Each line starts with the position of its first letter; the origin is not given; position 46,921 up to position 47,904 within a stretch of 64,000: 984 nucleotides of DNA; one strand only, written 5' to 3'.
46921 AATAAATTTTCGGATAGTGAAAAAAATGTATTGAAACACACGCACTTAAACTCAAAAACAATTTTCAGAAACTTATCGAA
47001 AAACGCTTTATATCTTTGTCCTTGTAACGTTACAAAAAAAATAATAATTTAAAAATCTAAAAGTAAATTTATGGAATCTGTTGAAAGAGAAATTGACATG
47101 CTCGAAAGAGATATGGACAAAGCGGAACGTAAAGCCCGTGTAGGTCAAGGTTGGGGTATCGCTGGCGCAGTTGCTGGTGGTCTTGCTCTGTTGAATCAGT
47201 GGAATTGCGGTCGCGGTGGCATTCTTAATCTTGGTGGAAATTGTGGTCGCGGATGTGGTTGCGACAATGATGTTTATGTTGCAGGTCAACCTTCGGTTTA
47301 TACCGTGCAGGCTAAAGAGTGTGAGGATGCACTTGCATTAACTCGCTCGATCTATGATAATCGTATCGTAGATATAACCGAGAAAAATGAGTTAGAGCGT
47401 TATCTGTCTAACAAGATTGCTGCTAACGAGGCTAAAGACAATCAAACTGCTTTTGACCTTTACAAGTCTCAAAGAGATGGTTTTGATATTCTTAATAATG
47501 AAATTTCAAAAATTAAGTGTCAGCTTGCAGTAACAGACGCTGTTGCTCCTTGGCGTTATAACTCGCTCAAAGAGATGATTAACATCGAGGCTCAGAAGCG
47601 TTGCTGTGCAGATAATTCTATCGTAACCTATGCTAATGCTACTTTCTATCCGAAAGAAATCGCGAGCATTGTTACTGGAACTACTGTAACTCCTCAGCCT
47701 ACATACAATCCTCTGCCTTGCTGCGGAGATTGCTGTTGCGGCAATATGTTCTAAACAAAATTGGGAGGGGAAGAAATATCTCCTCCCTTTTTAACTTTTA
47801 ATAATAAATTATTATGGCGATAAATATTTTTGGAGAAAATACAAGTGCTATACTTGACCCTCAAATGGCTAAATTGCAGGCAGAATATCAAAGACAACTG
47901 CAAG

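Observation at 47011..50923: Self-contained, oppositely oriented island of Cys-rich and Gln-rich proteins: candidate undescribed phage module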

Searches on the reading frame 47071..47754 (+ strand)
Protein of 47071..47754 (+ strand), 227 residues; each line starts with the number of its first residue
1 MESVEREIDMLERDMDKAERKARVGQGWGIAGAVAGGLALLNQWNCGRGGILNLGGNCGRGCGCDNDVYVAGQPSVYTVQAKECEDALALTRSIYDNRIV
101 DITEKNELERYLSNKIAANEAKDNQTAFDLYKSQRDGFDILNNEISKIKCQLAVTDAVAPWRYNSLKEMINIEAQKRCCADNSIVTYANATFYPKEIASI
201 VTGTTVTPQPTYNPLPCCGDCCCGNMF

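Call 5: search_protein_families(library=phrogs, proteins=[window:47071-47754:+], max_evalue=0.1)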
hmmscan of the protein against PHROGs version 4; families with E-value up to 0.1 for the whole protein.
window:47071-47754:+ (227 aa): 1 family
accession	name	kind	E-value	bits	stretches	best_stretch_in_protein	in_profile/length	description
phrog_1103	-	unknown function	0.091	13.9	0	3-39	23-63/80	-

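Call 6: search_protein_families(library=pfam, proteins=[window:47071-47754:+], max_evalue=0.1)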
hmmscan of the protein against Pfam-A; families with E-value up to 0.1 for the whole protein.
window:47071-47754:+ (227 aa): 0 families

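Call 7: search_dna_similar(query=window:47071-47754:+, collection=phages, mode=protein, max_evalue=0.001, max_rows=30)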
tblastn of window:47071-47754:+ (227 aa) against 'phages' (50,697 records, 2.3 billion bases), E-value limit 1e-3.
Records with a match: 22; places in all: 22; records where one place covers at least 80% of the query: 0.
Best place of each record, by identity: <60% 22.
By first word of the organism name: uncultured 8; CrAssphage 7; Bacteriophage 3; Dulem 1; Bacteroides 1; Carjivirus 1; bajarodcaudo 1.
By host as written in the record: - 18; Varecia variegata 1; Bacteroides fragilis BL19 1; Homo sapiens 1; bacterium 1.
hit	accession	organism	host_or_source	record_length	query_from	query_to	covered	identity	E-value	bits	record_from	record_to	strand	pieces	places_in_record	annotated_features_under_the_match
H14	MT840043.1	Bacteriophage sp.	human fecal samples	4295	107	216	48%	43.8%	6e-17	85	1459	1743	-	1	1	record has no annotation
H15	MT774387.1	uncultured phage cr111_1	human feces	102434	74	223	66%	29.5%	3e-7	56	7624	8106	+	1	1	putative tail protein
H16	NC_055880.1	uncultured phage cr111_1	human feces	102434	74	223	66%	29.5%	3e-7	56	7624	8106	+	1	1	putative tail protein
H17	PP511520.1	Dulem virus 41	Varecia variegata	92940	74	223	66%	28.5%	2e-10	66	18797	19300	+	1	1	hypothetical protein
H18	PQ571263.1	Bacteroides phage BF1-TP2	Bacteroides fragilis BL19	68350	74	217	63%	29.6%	1e-10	66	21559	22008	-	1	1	hypothetical protein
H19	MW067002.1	CrAssphage sp. C0526BW15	stool sample from an infant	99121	71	217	65%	28.9%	1e-6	54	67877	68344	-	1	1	putative tail protein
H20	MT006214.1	CrAssphage LMMB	human gut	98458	71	217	65%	28.9%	2e-6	54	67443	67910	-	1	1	tail protein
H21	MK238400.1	CrAssphage ZA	Homo sapiens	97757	71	217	65%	28.9%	2e-6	54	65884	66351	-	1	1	putative tail protein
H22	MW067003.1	CrAssphage sp. C0531BW4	stool sample from an infant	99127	71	217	65%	28.9%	2e-6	54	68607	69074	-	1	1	putative tail protein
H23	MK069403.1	CrAssphage sp. O-152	fecal sample from Mexican boy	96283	71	217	65%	28.9%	2e-6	54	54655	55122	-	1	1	record has no annotation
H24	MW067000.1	CrAssphage sp. C0521BD4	stool sample from an infant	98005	74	217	63%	28.8%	1e-5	51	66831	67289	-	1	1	putative tail protein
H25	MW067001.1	CrAssphage sp. C0521BW15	stool sample from an infant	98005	74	217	63%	28.8%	1e-5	51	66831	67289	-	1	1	putative tail protein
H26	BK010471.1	Carjivirus communis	bacterium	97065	71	223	67%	26.1%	1e-6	54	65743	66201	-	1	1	KP06_gp61: putative tail protein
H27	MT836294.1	Bacteriophage sp.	human fecal samples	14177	79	220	63%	26.8%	3e-4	47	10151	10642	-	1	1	record has no annotation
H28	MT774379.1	uncultured phage cr118_1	human feces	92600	78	162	37%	38.8%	4e-10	65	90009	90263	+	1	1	hypothetical protein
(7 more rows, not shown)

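Call 8: find_related_loci(query=window:47071-47754:+, collection=viral_contigs, flank=8000)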
Query window:47071-47754:+ (227 aa) in viral_contigs; peptide patterns used: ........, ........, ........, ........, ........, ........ (x = any residue, [..] = any of these).
5 stretches matched a pattern, but none encodes a relative of the query by tblastn (E <= 1e-3).

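Call 9: get_annotated_region(hit=H26, flank=8000)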
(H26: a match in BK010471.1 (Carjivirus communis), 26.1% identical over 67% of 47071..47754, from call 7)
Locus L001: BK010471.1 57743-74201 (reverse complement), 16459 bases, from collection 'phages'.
description: MAG TPA_asm: Carjivirus communis, complete genome.
organism: Carjivirus communis (NCBI taxid 2955582)
taxonomy: Viruses; Duplodnaviria; Heunggongvirae; Uroviricota; Caudoviricetes; Crassvirales; Intestiviridae; Crudevirinae; Carjivirus
host: bacterium; source: -; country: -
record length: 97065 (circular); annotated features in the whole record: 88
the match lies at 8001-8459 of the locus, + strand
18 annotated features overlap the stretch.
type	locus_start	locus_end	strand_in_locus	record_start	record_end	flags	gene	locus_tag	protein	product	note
CDS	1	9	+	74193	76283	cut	KP06_gp66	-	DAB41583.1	putative tail fiber protein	-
CDS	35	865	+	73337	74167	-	KP06_gp65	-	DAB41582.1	putative tail protein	-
CDS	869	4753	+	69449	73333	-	KP06_gp64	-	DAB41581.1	putative Bacon (Bacteroidetes-Associated Carbohydrate-binding) domain containing protein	-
CDS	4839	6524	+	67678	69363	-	KP06_gp63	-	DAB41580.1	putative tail protein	similar to UGP_077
CDS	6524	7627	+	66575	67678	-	KP06_gp62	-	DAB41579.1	putative tail protein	-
CDS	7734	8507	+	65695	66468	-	KP06_gp61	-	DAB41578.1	putative tail protein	-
CDS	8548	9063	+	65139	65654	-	KP06_gp60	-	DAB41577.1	hypothetical protein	-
CDS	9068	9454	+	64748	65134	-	KP06_gp59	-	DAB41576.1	hypothetical protein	-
CDS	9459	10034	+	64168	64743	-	KP06_gp58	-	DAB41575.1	hypothetical protein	-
CDS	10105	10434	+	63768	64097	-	KP06_gp57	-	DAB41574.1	hypothetical protein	-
CDS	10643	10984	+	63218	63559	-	KP06_gp56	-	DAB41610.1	putative zincin superfamily protease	-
CDS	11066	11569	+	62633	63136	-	KP06_gp55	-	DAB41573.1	putative tail needle protein P22_gp26-like protein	-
CDS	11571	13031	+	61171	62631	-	KP06_gp54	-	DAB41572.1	putative phage tail-collar fiber protein (DUF3751)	-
CDS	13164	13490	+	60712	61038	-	KP06_gp53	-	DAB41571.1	hypothetical protein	-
CDS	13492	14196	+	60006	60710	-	KP06_gp52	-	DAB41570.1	putative integration host factor IHF subunit histone-like protein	-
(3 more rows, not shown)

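Call 10: get_annotated_region(hit=H18, flank=8000)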
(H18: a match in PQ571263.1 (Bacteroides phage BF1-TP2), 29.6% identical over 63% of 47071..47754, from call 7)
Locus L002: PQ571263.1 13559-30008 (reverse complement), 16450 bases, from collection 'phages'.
description: Bacteroides phage BF1-TP2, complete genome.
organism: Bacteroides phage BF1-TP2 (NCBI taxid 3385211)
taxonomy: Viruses
host: Bacteroides fragilis BL19; source: sewage from septic tank; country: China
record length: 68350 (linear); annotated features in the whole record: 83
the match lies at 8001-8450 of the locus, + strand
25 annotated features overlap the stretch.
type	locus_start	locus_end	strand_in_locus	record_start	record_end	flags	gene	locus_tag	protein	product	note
CDS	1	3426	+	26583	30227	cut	-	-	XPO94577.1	hypothetical protein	BF1-TP2_gp49; BF1-TP2_gp49; None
CDS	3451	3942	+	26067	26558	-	-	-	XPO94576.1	hypothetical protein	BF1-TP2_gp48; BF1-TP2_gp48; None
CDS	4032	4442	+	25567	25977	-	-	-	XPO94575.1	endolysin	BF1-TP2_gp47; BF1-TP2_gp47; Annot2=(structure alignment-afuniprot50) AF-A0A854LPV0-F1-model_v4 Structural protein ...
CDS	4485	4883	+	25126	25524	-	-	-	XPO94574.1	DUF2829 domain-containing protein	BF1-TP2_gp46; BF1-TP2_gp46; None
CDS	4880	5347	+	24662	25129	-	-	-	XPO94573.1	hypothetical protein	BF1-TP2_gp45; BF1-TP2_gp45; None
CDS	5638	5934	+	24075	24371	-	-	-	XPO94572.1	Bac_DnaA_C domain-containing protein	BF1-TP2_gp44; BF1-TP2_gp44; Annot2=(structure alignment-afuniprot50) AF-A0A2M9G0T6-F1-model_v4 Chromosomal replication ...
CDS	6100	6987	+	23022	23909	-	-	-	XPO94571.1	ATP-binding protein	BF1-TP2_gp43; BF1-TP2_gp43; Annot2=(structure alignment-afuniprot50) AF-A0A1G6R3H2-F1-model_v4 Histidine ...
CDS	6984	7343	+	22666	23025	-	-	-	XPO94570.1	DUF4325 domain-containing protein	BF1-TP2_gp42; BF1-TP2_gp42; Annot2=(structure alignment-afuniprot50) AF-A0A0G0FJS7-F1-model_v4 STAS domain-containing ...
CDS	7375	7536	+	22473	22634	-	-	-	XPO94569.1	hypothetical protein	BF1-TP2_gp41; BF1-TP2_gp41; None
CDS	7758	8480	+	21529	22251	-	-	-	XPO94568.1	hypothetical protein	BF1-TP2_gp40; BF1-TP2_gp40; None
CDS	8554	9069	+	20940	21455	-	-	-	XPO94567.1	hypothetical protein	BF1-TP2_gp39; BF1-TP2_gp39; None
CDS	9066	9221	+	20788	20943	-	-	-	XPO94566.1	hypothetical protein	BF1-TP2_gp38; BF1-TP2_gp38; None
CDS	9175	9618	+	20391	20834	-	-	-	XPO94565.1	hypothetical protein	BF1-TP2_gp37; BF1-TP2_gp37; None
CDS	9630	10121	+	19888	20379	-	-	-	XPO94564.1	hypothetical protein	BF1-TP2_gp36; BF1-TP2_gp36; None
CDS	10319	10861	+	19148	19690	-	-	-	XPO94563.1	hypothetical protein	BF1-TP2_gp35; BF1-TP2_gp35; None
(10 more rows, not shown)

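Call 11: find_homologous_proteins(query=window:47071-47754:+, max_evalue=0.001)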
Query window:47071-47754:+ (227 aa): 749 proteins with E <= 0.001 among 1374 candidates; the best 120 are listed.
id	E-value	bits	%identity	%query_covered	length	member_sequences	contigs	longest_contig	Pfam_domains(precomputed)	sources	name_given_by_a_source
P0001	2.4e-152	523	100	100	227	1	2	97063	-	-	-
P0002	4.0e-48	182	48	96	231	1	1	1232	-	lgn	-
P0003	8.7e-32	129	41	89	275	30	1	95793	-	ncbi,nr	ncbi:MAG: hypothetical protein U0K68_01370 [Agathobacter sp.]|nr:hypothetical protein [Agathobacter 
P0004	2.6e-31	127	36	88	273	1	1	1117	-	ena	-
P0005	8.0e-31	125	41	68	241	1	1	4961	-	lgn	-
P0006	3.2e-29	120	35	97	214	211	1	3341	-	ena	-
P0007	2.4e-28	117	37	81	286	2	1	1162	-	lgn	-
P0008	6.8e-28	116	34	85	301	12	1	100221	-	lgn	-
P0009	7.0e-27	113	37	88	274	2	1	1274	-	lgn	-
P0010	3.9e-25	107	38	67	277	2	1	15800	-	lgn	-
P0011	4.2e-25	107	51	42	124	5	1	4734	-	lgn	-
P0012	4.7e-25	107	38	67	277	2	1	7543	-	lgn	-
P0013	4.9e-25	106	38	67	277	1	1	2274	-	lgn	-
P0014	1.9e-24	105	41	73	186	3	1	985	-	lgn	-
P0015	1.0e-23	102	41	77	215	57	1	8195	-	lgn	-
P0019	3.3e-21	94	40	64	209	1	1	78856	-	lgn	-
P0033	3.3e-19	87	40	72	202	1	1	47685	-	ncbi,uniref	ncbi:hypothetical protein [Hominenteromicrobium sp.]|uniref:hypothetical protein n=1 Tax=Hominentero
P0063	3.6e-18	84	35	95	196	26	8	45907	-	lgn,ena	-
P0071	4.7e-18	84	37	65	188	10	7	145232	-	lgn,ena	-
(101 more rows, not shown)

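Call 20: find_encoding_contigs(protein=P0063, flank=8000, max_places=2)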
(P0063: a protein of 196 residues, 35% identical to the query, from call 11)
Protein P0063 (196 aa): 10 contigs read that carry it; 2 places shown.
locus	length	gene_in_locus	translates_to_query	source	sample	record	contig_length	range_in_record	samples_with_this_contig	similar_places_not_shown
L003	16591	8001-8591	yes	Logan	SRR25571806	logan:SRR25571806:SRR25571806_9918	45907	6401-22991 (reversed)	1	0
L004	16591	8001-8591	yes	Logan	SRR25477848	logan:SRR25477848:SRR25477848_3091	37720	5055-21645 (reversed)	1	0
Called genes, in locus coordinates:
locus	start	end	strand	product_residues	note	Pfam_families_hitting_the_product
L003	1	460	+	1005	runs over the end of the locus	PF04513:Baculo_PEP_C (faint)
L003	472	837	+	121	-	-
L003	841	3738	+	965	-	-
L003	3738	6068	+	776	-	PF01391:Collagen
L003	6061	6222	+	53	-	-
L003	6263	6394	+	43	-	PF23792:CD1375-like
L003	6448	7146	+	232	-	PF01471:PG_binding_1, PF08291:Peptidase_M15_3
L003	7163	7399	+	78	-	-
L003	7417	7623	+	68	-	PF16938:Phage_holin_Dp1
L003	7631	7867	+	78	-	-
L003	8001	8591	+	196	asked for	-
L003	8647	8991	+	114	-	-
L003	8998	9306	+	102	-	-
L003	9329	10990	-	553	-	PF00239:Resolvase, PF07508:Recombinase, PF13408:Zn_ribbon_recom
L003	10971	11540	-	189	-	-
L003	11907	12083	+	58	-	-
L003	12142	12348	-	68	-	-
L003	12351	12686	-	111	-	PF01381:HTH_3 (weak)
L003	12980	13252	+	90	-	-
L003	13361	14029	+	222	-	-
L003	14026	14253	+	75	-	-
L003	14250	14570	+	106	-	-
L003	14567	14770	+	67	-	-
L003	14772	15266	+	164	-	-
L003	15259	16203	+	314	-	PF09588:YqaJ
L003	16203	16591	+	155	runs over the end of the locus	-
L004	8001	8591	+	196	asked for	-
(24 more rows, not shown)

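Call 21: find_encoding_contigs(protein=P0033, flank=8000, max_places=2)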
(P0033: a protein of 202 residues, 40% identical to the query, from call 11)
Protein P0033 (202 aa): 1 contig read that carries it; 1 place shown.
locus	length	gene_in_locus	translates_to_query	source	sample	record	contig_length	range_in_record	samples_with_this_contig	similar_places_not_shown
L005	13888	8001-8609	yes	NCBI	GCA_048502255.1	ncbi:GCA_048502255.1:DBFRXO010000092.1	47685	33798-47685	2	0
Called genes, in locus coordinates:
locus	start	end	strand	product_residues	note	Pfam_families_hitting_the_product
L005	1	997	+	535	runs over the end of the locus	-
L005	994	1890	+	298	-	-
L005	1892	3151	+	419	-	PF21722:Gly_rich_2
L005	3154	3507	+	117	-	-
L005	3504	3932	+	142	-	PF02839:CBM_5_12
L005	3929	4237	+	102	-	-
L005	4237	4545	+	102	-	-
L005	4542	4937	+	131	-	-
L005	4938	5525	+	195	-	-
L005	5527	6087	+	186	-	-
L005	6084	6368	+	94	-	-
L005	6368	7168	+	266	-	PF01183:Glyco_hydro_25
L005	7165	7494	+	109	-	-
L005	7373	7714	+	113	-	-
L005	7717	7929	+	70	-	-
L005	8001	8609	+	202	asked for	-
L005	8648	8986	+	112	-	-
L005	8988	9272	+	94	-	-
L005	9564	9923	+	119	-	-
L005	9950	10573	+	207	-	-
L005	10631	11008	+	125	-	-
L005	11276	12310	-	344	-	PF14659:Phage_int_SAM_3 (faint), PF00589:Phage_integrase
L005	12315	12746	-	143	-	PF13443:HTH_26 (weak)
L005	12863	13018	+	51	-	-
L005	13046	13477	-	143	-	-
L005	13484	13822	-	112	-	-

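Call 23: search_protein_families(library=pfam, proteins=[L003:8647-8991:+, L003:8998-9306:+, L005:8648-8986:+, L005:8988-9272:+, L001:8548-9063:+, L001:9068-9454:+, L001:9459-10034:+, L001:10105-10434:+, L003:7631-7867:+, L003:7163-7399:+], max_evalue=0.1)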
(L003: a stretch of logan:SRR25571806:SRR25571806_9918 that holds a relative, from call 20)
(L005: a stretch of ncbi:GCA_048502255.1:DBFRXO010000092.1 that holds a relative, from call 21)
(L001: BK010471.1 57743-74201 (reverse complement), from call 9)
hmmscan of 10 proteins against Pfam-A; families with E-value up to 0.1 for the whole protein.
L003:8647-8991:+ (114 aa): 0 families

L003:8998-9306:+ (102 aa): 5 families
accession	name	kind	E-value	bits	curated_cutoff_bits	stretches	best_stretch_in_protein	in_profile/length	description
PF02915.23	Rubrerythrin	-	0.0014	19.5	22.8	1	6-83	2-86/137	Rubrerythrin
PF00210.30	Ferritin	-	0.0089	16.4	24.5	1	4-54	1-52/142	Ferritin-like domain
PF12959.12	DUF3848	-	0.019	15.5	30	0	5-61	42-91/95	Protein of unknown function (DUF3848)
PF06175.17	MiaE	-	0.072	13.3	27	0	6-57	31-82/199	tRNA-(MS[2]IO[6]A)-hydroxylase (MiaE)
PF09355.15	Phage_Gp19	-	0.097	13.5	22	0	41-83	4-46/116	Phage protein Gp19/Gp15/Gp42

L005:8648-8986:+ (112 aa): 0 families

L005:8988-9272:+ (94 aa): 1 family
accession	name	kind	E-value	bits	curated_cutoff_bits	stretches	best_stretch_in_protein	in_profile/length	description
PF13577.12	SnoaL_4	-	0.0073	16.7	24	1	15-82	7-61/126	SnoaL-like domain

L001:8548-9063:+ (171 aa): 0 families

L001:9068-9454:+ (128 aa): 1 family
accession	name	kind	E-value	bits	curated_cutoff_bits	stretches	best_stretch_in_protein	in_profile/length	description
PF10804.13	DUF2538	-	0.028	14.7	23.9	1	71-123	73-129/155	Protein of unknown function (DUF2538)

L001:9459-10034:+ (191 aa): 1 family
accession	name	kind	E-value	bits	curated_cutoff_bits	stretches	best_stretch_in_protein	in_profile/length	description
PF25223.1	DUF7841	-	9.8e-38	129.4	25.2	1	73-188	3-114/114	Domain of unknown function (DUF7841)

L001:10105-10434:+ (109 aa): 1 family
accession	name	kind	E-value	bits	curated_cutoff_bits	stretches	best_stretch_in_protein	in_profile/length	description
PF11374.13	DUF3176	-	0.098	13.4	27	0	41-90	9-51/105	Protein of unknown function (DUF3176)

L003:7631-7867:+ (78 aa): 3 families
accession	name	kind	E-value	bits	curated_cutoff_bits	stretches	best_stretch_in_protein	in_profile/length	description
PF01047.28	MarR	-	0.0077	16.5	24.6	1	43-68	26-50/59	MarR family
PF13384.12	HTH_23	-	0.021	15.1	24.6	1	27-58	10-41/50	Homeodomain-like domain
PF01371.25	Trp_repressor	-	0.087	13.3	27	1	35-62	50-77/88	Trp repressor protein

L003:7163-7399:+ (78 aa): 3 families
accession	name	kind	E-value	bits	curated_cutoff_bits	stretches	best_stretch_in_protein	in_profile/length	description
PF13367.11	PrsW-protease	-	0.039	13.9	23.5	1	8-64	6-60/196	PrsW family intramembrane metalloprotease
PF24073.1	DUF7365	-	0.06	13.9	27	0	8-52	13-57/101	Coiled-coil region of unknown function (DUF7365)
PF16516.10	CC2-LZ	-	0.081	13.8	35.3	1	21-64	21-64/100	Leucine zipper of domain CC2 of NEMO, NF-kappa-B essential modulator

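Call 24: search_solved_structures(query=A1, max_evalue=10)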
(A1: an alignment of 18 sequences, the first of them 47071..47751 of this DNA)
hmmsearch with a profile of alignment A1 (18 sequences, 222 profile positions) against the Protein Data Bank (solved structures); distinct sequences matched with E-value up to 10: 4.
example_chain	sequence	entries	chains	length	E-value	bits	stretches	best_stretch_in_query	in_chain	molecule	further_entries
4hhe_A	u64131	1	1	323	0.2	15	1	145-200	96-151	Quinolinate synthase A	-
3t97_B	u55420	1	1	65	0.21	14.9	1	123-173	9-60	Nuclear pore complex protein Nup54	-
6gy6_A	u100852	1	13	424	3.3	11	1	27-151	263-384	XaxA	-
6gy8_A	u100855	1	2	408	5.1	10.4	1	27-151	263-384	XaxA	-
